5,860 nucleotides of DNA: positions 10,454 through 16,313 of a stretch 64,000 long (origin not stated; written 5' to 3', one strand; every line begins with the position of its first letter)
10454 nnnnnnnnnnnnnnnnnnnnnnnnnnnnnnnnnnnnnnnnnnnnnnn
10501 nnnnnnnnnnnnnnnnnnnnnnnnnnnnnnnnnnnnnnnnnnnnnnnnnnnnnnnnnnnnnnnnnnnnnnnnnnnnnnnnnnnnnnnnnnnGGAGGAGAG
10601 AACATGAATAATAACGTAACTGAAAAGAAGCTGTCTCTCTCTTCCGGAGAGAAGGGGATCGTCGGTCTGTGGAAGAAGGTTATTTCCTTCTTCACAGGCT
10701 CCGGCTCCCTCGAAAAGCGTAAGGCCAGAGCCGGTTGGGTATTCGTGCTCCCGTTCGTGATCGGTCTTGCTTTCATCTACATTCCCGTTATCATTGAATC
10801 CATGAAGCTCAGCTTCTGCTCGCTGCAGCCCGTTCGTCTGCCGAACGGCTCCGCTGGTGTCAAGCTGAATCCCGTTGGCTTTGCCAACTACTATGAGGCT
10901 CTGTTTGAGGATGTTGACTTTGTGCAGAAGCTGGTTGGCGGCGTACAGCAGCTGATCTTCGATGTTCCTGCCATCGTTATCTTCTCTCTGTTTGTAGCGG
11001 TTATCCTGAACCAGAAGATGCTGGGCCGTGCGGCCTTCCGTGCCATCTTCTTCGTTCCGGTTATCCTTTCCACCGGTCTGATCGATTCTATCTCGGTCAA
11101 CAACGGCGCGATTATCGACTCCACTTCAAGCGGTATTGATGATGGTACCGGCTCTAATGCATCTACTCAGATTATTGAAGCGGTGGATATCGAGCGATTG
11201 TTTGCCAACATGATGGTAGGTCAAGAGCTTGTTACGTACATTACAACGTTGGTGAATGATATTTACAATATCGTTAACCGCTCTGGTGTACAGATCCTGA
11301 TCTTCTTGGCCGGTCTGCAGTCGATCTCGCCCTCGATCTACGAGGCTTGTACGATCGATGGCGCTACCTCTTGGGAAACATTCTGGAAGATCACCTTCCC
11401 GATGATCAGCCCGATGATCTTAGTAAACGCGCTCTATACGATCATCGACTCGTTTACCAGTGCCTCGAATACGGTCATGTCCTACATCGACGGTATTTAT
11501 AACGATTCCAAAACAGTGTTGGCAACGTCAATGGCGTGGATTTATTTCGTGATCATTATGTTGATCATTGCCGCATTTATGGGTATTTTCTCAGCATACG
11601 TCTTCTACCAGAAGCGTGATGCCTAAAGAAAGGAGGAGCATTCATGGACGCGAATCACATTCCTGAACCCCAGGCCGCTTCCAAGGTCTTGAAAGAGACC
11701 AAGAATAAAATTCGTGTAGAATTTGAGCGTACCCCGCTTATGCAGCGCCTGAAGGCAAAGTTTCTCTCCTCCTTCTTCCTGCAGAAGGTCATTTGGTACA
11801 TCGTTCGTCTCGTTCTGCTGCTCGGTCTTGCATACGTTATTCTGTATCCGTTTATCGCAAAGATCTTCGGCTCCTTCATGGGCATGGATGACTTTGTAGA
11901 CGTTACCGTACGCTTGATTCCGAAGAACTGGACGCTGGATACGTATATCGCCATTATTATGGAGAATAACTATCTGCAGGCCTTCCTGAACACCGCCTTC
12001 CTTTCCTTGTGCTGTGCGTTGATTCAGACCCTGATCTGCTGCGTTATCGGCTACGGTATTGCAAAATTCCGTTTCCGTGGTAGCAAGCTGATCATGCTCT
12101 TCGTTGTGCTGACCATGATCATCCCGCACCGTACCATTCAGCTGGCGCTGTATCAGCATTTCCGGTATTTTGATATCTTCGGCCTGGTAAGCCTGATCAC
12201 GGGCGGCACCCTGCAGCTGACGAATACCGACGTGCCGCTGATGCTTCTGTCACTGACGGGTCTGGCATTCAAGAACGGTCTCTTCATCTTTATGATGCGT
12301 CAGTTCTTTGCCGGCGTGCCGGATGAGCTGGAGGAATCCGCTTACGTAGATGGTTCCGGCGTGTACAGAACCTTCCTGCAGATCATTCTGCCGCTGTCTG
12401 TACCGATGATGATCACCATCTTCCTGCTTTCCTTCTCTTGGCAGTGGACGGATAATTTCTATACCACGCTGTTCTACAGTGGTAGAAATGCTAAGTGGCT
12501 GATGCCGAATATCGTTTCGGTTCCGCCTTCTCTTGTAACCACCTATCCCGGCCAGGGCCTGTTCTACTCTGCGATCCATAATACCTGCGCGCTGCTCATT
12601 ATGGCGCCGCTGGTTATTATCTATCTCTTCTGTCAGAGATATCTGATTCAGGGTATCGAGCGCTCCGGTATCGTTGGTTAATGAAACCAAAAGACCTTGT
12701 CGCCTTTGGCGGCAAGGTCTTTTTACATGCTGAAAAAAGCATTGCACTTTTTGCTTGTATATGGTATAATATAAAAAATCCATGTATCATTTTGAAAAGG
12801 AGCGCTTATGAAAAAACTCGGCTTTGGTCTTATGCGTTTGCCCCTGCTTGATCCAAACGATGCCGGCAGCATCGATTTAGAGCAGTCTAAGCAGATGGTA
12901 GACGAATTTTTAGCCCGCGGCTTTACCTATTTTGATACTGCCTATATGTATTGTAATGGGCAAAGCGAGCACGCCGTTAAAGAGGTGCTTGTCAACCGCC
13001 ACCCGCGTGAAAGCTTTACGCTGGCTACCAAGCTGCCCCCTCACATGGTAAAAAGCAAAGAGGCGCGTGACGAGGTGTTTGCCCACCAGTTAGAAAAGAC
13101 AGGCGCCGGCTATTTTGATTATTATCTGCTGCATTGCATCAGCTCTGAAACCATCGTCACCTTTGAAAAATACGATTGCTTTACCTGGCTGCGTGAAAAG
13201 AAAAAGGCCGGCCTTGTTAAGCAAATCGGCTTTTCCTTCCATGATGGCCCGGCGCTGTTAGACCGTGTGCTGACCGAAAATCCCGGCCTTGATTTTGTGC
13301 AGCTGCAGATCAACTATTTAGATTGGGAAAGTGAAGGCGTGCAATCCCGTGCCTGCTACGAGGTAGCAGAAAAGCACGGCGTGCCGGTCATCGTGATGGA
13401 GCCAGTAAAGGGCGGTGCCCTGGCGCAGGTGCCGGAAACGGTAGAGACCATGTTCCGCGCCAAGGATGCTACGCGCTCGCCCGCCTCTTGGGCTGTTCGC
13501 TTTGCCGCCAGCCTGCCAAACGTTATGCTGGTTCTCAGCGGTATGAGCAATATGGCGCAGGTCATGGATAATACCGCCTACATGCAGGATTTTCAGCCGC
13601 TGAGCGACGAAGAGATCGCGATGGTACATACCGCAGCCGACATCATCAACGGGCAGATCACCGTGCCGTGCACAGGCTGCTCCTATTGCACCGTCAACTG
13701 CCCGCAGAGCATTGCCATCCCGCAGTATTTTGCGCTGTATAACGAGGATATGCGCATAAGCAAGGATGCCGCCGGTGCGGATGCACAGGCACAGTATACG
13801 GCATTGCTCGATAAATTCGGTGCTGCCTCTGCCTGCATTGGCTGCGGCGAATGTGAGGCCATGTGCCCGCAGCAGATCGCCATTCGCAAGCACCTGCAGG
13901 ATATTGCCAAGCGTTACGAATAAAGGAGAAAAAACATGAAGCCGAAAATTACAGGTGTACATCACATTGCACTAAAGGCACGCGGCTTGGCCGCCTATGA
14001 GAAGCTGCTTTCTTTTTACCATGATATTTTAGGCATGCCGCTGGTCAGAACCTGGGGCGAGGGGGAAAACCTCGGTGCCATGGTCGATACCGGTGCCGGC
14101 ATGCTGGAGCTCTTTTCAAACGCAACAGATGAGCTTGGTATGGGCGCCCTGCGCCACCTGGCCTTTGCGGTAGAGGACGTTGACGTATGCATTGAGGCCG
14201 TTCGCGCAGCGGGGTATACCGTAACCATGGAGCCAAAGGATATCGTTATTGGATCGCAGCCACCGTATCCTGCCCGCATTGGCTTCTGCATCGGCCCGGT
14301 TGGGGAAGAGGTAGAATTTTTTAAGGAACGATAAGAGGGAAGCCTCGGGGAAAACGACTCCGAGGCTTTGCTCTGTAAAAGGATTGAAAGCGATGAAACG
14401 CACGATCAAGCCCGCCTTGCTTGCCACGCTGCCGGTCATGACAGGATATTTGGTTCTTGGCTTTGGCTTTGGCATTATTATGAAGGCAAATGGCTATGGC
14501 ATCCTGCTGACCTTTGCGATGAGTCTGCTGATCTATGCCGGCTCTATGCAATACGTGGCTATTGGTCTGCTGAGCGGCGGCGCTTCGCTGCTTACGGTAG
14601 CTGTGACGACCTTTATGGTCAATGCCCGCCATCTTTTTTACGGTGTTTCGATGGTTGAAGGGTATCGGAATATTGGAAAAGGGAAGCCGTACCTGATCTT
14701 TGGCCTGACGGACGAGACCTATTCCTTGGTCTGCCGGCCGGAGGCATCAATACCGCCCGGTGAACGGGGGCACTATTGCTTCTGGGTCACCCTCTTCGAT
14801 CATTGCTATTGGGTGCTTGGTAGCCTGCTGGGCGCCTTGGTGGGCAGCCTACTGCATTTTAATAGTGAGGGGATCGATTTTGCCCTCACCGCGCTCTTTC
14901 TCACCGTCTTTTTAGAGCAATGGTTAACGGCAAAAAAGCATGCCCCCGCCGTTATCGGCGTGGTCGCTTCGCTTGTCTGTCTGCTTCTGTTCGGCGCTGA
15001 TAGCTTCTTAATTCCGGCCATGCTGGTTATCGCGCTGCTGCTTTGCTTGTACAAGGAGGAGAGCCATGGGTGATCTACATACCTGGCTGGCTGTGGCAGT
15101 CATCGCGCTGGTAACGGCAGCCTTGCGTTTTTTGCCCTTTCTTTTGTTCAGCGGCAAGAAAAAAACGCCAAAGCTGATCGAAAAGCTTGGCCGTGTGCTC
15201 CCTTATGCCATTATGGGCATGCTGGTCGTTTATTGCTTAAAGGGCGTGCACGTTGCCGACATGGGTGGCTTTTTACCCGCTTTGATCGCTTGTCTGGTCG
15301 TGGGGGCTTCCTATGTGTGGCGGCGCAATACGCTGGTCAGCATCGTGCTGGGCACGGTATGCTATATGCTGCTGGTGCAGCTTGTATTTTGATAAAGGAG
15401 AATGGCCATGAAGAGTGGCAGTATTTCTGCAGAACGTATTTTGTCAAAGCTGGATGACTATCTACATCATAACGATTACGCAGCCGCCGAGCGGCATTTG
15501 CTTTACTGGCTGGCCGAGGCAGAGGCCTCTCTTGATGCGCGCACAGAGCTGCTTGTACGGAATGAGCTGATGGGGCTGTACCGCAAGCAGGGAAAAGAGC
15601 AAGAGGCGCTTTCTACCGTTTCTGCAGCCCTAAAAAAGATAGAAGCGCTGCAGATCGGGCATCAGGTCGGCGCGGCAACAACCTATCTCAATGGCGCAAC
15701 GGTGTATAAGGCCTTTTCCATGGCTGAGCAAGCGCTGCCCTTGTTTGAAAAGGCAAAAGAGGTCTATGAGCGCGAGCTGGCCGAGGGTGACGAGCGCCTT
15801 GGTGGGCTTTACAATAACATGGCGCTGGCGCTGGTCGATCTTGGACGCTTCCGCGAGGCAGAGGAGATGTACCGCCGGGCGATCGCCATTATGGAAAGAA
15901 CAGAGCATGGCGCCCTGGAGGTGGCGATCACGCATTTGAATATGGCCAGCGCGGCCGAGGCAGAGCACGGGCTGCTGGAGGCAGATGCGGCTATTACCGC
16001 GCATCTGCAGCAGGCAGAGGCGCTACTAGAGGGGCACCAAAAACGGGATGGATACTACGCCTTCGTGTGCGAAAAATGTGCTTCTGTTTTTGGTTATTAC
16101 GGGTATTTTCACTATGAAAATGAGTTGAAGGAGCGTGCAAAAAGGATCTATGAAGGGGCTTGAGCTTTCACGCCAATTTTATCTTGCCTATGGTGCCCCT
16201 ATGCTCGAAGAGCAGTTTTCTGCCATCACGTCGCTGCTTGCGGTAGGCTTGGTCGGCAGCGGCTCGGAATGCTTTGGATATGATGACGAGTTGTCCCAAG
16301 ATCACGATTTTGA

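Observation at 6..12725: ATPase-less seven-gene surface glycan locus: two permease pairs flank an NHL/TPR/Yip1 membrane protein and a DUF5696-like giant protein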

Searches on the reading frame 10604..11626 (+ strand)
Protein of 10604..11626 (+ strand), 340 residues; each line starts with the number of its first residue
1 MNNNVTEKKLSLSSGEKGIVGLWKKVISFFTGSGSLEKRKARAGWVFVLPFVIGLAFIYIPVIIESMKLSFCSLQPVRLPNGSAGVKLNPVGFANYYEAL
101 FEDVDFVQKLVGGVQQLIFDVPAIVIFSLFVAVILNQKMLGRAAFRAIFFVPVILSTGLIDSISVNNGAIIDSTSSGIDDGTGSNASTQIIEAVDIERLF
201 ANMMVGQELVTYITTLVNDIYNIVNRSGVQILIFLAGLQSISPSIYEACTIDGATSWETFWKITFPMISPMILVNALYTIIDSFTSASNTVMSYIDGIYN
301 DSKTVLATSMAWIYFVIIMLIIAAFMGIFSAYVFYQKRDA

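Call 5: search_protein_families(library=pfam, proteins=[window:10604-11626:+], max_evalue=0.01)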
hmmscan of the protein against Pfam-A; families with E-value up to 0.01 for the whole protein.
window:10604-11626:+ (340 aa): 1 family
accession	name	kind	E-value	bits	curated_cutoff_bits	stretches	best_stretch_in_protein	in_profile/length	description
PF00528.27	BPD_transp_1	-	3e-09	37.3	26.4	1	231-335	69-175/184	Binding-protein-dependent transport system inner membrane component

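Call 6: search_protein_families(library=ncbifam, proteins=[window:10604-11626:+], max_evalue=0.01)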
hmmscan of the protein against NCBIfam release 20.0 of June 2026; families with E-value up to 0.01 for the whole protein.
window:10604-11626:+ (340 aa): 7 families
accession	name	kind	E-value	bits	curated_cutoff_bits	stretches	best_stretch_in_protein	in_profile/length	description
NF007852.0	PRK10561.1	equivalog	2.4e-08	34.2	335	1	228-329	171-284/295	sn-glycerol-3-phosphate ABC transporter permease UgpA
NF040932.1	ABC_arch_GlcU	equivalog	9e-06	25.5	340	1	226-284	147-202/272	glucose ABC transporter permease GlcU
NF008232.0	PRK10999.1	equivalog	1.1e-05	24.4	392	1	233-271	393-432/520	maltose ABC transporter permease MalF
NF008231.0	PRK10998.1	equivalog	0.00011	21.9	261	1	234-285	177-228/296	maltose ABC transporter permease MalG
TIGR00969.1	3a0106s02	subfamily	0.00013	21.5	240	1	238-277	166-205/272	sulfate ABC transporter permease subunit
TIGR01581.1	Mo_ABC_porter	hypoth_equivalog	0.00097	18.7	210.3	1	235-283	123-171/225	ABC transporter permease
TIGR02140.1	permease_CysW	equivalog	0.0085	15.6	329.1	0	247-277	161-191/261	sulfate ABC transporter permease subunit CysW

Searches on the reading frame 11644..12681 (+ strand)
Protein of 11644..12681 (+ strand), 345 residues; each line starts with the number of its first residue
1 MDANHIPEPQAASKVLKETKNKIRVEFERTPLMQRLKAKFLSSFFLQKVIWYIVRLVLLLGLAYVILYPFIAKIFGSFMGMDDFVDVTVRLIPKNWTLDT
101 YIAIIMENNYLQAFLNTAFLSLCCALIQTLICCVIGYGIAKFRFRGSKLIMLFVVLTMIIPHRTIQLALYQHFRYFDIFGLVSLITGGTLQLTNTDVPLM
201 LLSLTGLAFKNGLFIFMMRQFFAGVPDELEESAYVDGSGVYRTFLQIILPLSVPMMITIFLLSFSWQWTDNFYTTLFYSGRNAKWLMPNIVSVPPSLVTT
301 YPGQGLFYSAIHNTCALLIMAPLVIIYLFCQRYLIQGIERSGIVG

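Call 5: search_protein_families(library=pfam, proteins=[window:11644-12681:+], max_evalue=0.01)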
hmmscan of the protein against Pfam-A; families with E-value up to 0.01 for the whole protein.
window:11644-12681:+ (345 aa): 1 family
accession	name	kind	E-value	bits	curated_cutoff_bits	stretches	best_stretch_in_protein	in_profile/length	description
PF00528.27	BPD_transp_1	-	1.6e-09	38.2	26.4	1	134-338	3-182/184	Binding-protein-dependent transport system inner membrane component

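Call 6: search_protein_families(library=ncbifam, proteins=[window:11644-12681:+], max_evalue=0.01)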
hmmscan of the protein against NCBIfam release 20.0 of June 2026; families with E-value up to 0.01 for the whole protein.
window:11644-12681:+ (345 aa): 13 families
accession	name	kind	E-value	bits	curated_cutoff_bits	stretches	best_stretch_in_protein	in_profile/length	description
NF008231.0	PRK10998.1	equivalog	9.9e-17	61.4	261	1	111-343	82-294/296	maltose ABC transporter permease MalG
NF008210.0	PRK10973.1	equivalog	2e-15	57.3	297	1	55-338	13-276/281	sn-glycerol-3-phosphate ABC transporter permease UgpE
NF040932.1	ABC_arch_GlcU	equivalog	5.7e-14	52.4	340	1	57-339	7-265/272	glucose ABC transporter permease GlcU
TIGR01581.1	Mo_ABC_porter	hypoth_equivalog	3e-11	43.2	210.3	1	112-279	17-182/225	ABC transporter permease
NF040839.1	tungstate_WtpB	equivalog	7.9e-11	42.1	340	1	94-265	26-191/251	tungstate ABC transporter permease WtpB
TIGR02139.1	permease_CysT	equivalog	2.4e-08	33.9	246.1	1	94-280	32-212/265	sulfate ABC transporter permease subunit CysT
NF007047.0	PRK09500.1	equivalog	4.8e-08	32.9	326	1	89-281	35-209/257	spermidine/putrescine ABC transporter permease PotC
TIGR02141.1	modB_ABC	equivalog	6.4e-08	32.5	182.6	1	120-265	2-146/208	molybdate ABC transporter permease subunit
NF007044.0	PRK09497.1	equivalog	7.7e-07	28.9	348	1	57-335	14-279/285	spermidine/putrescine ABC transporter permease PotB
NF006939.0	PRK09421.1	equivalog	2e-05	24.1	262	1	105-266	3-160/230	molybdate ABC transporter permease subunit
NF008208.0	PRK10971.1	equivalog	6.5e-05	22.5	415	1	97-286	43-225/277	sulfate/thiosulfate ABC transporter permease CysT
TIGR00969.1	3a0106s02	subfamily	0.0021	17.5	240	0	97-265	46-209/272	sulfate ABC transporter permease subunit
NF011624.0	PRK15050.1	equivalog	0.0042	16.2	247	1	48-264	24-226/297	2-aminoethylphosphonate ABC transporter permease subunit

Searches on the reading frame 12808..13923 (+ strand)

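Call 72: search_protein_families(library=pfam, proteins=[window:12808-13923:+], max_evalue=0.0001)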
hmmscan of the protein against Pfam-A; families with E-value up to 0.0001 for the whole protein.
window:12808-13923:+ (371 aa): 9 families
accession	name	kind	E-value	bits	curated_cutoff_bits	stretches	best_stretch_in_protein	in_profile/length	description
PF00248.27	Aldo_ket_red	-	2.5e-44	152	24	1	3-274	1-287/291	Aldo/keto reductase family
PF13187.11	Fer4_9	-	4.4e-10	39.9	27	1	288-356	2-50/52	4Fe-4S dicluster domain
PF13534.11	Fer4_17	-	3.3e-08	34.4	22.2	1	288-357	2-60/61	4Fe-4S dicluster domain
PF13183.11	Fer4_8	-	3.4e-08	34.4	27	1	288-357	5-68/68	4Fe-4S dicluster domain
PF13237.11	Fer4_10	-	1.6e-06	28.3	25.5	1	287-354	8-53/53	4Fe-4S dicluster domain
PF17179.9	Fer4_22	-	3.1e-06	28.4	27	0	331-357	70-95/95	4Fe-4S dicluster domain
PF12838.12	Fer4_7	-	5.5e-06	27.2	27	1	288-356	2-51/52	4Fe-4S dicluster domain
PF13484.11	Fer4_16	-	3e-05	25.2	30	1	288-355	2-65/66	4Fe-4S double cluster binding domain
PF14697.11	Fer4_21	-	7e-05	23.3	35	0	341-355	6-20/59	4Fe-4S dicluster domain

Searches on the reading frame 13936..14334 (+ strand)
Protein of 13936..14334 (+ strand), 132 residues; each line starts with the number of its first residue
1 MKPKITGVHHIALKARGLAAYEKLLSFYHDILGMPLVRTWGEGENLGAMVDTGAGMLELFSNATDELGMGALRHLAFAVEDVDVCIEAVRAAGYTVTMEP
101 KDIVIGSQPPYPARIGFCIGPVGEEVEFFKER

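Call 72: search_protein_families(library=pfam, proteins=[window:13936-14334:+], max_evalue=0.0001)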
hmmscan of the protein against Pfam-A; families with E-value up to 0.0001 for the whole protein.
window:13936-14334:+ (132 aa): 2 families
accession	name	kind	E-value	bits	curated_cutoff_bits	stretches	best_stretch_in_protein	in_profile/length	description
PF00903.31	Glyoxalase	-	4.9e-13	50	20.6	1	20-106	11-105/121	Glyoxalase/Bleomycin resistance protein/Dioxygenase superfamily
PF13669.12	Glyoxalase_4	-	8.1e-06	26.5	27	1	24-100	13-97/109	Glyoxalase/Bleomycin resistance protein/Dioxygenase superfamily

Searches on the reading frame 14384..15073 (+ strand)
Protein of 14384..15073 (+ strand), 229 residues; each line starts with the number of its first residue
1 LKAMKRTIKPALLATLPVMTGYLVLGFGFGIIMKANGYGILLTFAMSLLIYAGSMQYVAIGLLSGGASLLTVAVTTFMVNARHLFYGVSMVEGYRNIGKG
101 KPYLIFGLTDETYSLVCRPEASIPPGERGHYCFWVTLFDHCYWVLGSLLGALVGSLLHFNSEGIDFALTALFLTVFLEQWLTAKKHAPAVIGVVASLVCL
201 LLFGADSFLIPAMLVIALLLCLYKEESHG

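Call 72: search_protein_families(library=pfam, proteins=[window:14384-15073:+], max_evalue=0.0001)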
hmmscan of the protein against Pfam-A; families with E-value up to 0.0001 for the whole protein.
window:14384-15073:+ (229 aa): 1 family
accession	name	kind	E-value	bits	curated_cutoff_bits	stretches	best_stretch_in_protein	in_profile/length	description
PF03591.19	AzlC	-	2.5e-43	148.2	32.1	1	17-157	1-137/137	AzlC protein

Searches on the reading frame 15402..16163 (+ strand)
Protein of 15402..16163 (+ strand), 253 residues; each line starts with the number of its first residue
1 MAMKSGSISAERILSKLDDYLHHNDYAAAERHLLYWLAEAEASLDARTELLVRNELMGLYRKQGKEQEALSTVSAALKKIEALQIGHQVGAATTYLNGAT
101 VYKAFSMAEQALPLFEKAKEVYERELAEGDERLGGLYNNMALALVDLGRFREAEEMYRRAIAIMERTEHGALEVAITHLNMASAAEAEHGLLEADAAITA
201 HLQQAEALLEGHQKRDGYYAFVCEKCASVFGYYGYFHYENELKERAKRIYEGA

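Call 72: search_protein_families(library=pfam, proteins=[window:15402-16163:+], max_evalue=0.0001)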
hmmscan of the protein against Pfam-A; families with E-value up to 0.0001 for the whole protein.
window:15402-16163:+ (253 aa): 4 families
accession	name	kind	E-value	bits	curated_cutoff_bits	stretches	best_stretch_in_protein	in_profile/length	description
PF13424.12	TPR_12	-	1.1e-20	74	30.1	3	91-165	2-76/77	Tetratricopeptide repeat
PF13374.12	TPR_10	-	8.8e-08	32.4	27.5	1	137-167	5-35/42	Tetratricopeptide repeat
PF00515.34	TPR_1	-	2.7e-06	27.4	27.8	1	137-163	4-30/34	Tetratricopeptide repeat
PF24885.1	TPR_NPHP3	-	1.8e-05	24.7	100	1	55-167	59-174/239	Nephrocystin-3 TPR domain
